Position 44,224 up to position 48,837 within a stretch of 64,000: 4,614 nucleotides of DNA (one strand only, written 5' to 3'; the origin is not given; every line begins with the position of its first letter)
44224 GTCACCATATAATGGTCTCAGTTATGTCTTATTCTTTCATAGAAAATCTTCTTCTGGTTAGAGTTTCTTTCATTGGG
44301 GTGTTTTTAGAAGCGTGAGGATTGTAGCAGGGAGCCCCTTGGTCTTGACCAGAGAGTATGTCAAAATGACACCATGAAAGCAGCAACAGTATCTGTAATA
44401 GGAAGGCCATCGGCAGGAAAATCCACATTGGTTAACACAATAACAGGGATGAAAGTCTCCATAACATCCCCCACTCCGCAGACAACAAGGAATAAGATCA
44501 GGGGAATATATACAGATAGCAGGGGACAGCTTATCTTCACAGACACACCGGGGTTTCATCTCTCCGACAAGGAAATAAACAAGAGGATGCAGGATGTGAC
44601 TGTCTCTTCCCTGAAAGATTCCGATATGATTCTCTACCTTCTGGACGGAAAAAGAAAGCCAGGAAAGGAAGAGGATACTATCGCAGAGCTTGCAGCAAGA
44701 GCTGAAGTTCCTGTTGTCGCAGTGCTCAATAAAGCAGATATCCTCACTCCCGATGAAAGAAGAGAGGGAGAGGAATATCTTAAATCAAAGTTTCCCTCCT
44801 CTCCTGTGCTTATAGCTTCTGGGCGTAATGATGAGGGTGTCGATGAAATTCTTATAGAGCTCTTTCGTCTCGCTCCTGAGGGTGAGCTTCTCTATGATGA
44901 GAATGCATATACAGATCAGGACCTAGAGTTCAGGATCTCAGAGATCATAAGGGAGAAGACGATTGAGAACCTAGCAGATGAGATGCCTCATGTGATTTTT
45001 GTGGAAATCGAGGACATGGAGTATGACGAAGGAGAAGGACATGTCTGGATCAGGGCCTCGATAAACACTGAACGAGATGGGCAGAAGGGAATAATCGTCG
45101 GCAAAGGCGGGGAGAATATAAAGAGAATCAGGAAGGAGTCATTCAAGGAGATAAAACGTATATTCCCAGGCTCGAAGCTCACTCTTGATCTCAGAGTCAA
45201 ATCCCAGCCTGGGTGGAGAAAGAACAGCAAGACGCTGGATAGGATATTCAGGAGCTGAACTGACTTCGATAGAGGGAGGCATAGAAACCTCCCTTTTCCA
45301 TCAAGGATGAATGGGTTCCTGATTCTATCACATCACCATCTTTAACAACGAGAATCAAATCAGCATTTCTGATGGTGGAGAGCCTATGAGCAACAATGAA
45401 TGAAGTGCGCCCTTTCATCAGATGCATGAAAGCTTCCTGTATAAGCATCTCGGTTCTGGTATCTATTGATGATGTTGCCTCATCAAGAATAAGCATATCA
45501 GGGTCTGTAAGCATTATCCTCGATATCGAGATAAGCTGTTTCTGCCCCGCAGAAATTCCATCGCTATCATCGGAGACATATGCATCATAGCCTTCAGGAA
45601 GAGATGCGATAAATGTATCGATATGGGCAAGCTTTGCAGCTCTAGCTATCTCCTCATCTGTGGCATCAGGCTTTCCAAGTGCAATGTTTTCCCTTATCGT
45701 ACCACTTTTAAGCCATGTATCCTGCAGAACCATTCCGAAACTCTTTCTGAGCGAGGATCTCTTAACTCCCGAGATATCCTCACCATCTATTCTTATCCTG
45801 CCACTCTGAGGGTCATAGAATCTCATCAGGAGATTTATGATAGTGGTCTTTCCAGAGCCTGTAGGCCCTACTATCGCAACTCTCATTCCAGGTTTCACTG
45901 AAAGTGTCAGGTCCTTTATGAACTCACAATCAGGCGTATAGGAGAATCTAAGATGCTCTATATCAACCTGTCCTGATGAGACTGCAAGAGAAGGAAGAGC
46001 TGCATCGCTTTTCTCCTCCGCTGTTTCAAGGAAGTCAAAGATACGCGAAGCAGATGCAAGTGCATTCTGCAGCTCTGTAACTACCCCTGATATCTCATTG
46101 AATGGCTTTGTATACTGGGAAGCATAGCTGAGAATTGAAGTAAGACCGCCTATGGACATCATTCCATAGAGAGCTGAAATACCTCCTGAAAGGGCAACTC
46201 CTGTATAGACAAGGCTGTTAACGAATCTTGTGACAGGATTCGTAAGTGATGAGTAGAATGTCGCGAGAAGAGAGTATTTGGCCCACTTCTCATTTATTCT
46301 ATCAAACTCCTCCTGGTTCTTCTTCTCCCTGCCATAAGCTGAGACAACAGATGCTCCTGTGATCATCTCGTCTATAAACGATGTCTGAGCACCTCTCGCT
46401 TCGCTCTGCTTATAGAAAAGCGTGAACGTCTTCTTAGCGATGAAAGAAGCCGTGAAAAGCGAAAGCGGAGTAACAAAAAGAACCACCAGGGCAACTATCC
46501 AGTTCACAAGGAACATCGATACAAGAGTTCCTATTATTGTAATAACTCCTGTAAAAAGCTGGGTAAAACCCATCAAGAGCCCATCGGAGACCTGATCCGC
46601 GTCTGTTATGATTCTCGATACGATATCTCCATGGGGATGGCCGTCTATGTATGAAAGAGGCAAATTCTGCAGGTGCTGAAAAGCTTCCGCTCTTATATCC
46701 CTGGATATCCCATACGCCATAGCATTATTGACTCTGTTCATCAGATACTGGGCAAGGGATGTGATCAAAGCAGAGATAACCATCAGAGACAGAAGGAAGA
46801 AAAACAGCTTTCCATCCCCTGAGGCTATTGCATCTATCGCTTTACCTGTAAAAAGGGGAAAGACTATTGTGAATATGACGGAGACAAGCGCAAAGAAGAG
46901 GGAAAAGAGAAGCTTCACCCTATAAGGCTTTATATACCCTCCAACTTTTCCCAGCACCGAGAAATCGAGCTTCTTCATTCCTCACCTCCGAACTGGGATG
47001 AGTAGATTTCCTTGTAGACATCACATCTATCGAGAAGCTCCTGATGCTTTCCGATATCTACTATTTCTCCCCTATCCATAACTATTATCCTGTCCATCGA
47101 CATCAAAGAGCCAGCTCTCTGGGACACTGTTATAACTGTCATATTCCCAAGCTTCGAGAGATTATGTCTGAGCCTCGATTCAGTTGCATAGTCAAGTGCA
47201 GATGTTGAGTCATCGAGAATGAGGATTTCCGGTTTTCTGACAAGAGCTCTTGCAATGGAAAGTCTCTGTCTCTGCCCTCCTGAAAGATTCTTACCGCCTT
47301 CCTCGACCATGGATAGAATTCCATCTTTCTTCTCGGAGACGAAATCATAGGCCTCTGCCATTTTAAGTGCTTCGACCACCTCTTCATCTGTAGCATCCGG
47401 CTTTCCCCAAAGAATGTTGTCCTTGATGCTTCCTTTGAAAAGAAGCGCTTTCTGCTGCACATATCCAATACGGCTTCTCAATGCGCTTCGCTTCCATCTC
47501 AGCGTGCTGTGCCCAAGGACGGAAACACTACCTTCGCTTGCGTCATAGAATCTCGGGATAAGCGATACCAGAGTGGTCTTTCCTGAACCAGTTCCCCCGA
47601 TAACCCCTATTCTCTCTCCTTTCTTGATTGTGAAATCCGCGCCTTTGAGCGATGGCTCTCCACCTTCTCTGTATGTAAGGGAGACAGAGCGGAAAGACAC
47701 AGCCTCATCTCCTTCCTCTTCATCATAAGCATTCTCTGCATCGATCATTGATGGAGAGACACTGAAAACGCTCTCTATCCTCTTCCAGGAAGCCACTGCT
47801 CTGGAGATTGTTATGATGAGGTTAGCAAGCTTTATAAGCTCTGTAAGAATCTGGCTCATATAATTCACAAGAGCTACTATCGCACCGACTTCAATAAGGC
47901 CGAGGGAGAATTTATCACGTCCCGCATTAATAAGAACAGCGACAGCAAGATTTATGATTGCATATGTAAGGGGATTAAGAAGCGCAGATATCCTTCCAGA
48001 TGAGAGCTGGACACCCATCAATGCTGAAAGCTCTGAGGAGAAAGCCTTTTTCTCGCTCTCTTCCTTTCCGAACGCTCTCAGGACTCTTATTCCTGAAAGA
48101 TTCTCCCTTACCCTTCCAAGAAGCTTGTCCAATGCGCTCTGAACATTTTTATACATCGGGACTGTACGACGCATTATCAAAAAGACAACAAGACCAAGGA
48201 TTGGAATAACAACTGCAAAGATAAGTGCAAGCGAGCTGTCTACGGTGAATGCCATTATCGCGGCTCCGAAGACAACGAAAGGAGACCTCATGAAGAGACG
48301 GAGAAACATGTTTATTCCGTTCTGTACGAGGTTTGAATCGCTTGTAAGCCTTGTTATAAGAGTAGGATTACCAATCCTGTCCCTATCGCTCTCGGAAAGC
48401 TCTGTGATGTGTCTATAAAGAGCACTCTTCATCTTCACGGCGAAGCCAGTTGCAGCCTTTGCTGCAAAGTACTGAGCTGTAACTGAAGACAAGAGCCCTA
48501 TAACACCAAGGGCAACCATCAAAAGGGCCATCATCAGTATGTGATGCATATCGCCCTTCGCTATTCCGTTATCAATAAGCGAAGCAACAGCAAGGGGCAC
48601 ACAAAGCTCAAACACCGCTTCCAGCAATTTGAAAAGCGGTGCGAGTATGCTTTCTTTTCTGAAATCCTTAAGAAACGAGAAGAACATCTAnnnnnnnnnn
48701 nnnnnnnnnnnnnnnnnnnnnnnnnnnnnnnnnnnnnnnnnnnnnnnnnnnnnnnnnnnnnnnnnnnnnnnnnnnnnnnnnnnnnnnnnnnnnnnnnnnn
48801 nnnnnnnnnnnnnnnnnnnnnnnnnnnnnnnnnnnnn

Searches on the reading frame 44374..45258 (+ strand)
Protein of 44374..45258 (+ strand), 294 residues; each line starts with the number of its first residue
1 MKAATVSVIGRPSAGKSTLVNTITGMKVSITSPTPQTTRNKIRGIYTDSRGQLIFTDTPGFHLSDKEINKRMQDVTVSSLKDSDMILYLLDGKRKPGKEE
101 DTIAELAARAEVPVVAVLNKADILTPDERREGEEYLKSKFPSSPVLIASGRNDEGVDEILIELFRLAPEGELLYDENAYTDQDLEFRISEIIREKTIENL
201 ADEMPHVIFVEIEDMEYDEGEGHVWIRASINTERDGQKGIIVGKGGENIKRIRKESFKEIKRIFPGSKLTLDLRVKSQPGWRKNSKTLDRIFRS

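Call 73: search_protein_families(library=pfam, proteins=[window:44374-45258:+], max_evalue=0.00001)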
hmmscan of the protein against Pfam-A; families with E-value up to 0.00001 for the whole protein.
window:44374-45258:+ (294 aa): 5 families
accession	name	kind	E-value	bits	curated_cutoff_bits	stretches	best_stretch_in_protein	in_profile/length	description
PF01926.29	MMR_HSR1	-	1.3e-23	83.7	21.9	1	6-120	2-113/113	50S ribosome-binding GTPase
PF07650.23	KH_2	-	7e-14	51.8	22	1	203-278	1-74/78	KH domain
PF02421.24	FeoB_N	-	3.4e-11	43.4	27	1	5-160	2-153/156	Ferrous iron transport protein B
PF00350.29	Dynamin_N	-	1.9e-09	38.2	27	0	6-39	1-34/168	Dynamin family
PF00009.33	GTP_EFTU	-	2.5e-08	34.2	26.5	1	4-168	4-187/188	Elongation factor Tu GTP binding domain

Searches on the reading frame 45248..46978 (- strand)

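Call 73: search_protein_families(library=pfam, proteins=[window:45248-46978:-], max_evalue=0.00001)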
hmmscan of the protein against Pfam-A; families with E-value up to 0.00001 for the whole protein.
window:45248-46978:- (576 aa): 2 families
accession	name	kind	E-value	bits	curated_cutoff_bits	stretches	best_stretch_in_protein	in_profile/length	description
PF00664.28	ABC_membrane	-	2.1e-48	165.9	28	1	23-292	1-273/274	ABC transporter transmembrane region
PF00005.33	ABC_tran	-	5.5e-31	108.4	25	1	355-503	2-137/137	ABC transporter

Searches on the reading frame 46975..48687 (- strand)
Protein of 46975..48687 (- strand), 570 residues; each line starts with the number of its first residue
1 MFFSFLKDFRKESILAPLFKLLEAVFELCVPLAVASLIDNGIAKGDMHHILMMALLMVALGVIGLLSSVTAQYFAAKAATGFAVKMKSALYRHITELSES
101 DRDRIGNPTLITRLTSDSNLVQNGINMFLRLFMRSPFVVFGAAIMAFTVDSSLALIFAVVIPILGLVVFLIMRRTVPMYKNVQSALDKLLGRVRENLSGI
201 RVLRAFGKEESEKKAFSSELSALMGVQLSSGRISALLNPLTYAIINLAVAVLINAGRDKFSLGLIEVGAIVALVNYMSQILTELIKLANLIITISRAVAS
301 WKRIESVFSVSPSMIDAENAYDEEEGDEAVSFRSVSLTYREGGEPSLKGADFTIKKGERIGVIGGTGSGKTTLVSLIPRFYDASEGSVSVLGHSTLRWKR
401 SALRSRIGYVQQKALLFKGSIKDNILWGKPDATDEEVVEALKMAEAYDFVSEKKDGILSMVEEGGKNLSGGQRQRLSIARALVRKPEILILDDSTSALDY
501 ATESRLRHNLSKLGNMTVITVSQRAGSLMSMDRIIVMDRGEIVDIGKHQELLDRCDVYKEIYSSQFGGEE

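Call 73: search_protein_families(library=pfam, proteins=[window:46975-48687:-], max_evalue=0.00001)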
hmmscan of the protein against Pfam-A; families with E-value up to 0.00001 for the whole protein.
window:46975-48687:- (570 aa): 2 families
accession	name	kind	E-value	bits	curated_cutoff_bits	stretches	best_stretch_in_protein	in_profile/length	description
PF00664.28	ABC_membrane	-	5.7e-41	141.4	28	1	14-282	2-272/274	ABC transporter transmembrane region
PF00005.33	ABC_tran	-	2.3e-30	106.4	25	1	347-496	1-137/137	ABC transporter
